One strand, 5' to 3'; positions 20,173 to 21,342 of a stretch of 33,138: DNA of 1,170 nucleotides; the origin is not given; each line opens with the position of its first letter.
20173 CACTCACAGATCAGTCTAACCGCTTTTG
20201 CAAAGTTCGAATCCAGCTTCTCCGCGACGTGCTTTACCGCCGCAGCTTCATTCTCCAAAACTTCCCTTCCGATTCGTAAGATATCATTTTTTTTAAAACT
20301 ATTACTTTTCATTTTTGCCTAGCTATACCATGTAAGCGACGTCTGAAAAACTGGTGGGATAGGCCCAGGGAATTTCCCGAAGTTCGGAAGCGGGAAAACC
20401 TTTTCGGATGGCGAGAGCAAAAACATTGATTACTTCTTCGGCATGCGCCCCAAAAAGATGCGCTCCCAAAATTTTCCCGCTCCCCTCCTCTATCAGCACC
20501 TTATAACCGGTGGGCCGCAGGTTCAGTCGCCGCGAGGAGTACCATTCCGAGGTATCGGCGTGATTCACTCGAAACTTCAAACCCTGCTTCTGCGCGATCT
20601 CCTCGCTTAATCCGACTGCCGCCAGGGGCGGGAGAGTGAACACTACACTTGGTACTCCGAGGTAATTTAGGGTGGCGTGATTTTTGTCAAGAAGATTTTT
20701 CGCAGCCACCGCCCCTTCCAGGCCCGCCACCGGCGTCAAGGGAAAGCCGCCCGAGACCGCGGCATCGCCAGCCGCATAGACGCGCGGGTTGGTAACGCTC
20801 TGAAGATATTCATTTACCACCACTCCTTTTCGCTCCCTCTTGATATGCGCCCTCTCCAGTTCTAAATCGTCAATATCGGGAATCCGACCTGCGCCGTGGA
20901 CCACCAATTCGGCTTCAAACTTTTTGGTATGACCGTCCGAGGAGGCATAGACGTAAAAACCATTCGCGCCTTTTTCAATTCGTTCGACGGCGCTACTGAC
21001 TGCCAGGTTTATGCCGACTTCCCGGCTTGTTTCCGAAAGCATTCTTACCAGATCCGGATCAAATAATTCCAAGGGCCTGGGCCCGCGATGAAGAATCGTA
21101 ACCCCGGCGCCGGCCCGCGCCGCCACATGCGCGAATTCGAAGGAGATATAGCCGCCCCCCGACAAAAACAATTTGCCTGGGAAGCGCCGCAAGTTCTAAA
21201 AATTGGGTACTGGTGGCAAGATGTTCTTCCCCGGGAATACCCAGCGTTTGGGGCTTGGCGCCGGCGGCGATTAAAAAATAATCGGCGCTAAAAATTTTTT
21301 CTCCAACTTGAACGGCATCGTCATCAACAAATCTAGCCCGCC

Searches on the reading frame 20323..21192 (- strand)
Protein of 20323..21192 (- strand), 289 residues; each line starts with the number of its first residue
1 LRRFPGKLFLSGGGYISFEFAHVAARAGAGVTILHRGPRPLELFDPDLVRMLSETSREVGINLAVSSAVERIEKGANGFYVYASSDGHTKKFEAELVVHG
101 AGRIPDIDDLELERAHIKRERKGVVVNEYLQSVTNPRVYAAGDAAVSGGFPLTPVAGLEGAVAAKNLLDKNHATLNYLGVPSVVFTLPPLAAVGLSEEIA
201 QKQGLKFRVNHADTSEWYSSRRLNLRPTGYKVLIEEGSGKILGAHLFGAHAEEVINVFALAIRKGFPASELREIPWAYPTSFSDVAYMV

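Call 56: search_protein_families(library=pfam, proteins=[window:20323-21192:-], max_evalue=0.0001)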
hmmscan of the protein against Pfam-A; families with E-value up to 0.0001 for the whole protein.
window:20323-21192:- (289 aa): 4 families
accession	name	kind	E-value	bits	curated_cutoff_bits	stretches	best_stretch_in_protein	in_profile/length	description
PF07992.20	Pyr_redox_2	-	1.5e-27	97.2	26.1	1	7-160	144-291/291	Pyridine nucleotide-disulphide oxidoreductase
PF02852.28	Pyr_redox_dim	-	2.4e-21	76.4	25.3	1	180-282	1-103/110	Pyridine nucleotide-disulphide oxidoreductase, dimerisation domain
PF00070.33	Pyr_redox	-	2.4e-14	54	22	1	11-78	5-72/82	Pyridine nucleotide-disulphide oxidoreductase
PF13738.12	Pyr_redox_3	-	6e-05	22.9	30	1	12-142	171-305/305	Pyridine nucleotide-disulphide oxidoreductase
